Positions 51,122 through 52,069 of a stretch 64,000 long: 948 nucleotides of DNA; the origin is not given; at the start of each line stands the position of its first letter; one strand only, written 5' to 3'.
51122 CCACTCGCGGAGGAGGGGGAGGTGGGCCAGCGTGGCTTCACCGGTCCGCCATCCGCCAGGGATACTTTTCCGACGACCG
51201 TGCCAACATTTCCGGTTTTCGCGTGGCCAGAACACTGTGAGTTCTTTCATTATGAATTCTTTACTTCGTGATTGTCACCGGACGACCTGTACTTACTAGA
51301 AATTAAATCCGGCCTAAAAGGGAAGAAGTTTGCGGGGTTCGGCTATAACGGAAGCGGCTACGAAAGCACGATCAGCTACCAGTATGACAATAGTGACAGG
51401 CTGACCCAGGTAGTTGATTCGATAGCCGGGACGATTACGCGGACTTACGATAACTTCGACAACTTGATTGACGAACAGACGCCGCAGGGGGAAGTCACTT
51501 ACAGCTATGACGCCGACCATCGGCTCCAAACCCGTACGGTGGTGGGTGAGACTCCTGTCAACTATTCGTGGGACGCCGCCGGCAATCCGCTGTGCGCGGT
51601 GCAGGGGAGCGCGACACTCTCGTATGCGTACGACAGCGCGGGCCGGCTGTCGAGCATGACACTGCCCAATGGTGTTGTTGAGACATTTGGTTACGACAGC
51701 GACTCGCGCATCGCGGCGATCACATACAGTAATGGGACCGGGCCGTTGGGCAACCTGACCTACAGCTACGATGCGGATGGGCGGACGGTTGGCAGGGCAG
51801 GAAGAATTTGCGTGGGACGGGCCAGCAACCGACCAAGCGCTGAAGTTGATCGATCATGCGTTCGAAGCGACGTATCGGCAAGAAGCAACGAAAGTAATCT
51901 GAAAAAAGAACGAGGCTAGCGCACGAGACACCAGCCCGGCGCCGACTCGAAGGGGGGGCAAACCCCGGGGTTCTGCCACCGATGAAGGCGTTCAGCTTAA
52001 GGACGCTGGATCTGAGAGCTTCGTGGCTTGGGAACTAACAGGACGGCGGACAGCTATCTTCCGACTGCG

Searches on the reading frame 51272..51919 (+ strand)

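Call 74: search_protein_families(library=pfam, proteins=[window:51272-51919:+], max_evalue=0.00001)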
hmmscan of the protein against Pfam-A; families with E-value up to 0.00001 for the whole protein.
window:51272-51919:+ (215 aa): 1 family
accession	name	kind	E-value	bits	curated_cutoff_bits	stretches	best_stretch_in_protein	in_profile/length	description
PF05593.20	RHS_repeat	-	8e-23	80.7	22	1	120-156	1-37/38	RHS Repeat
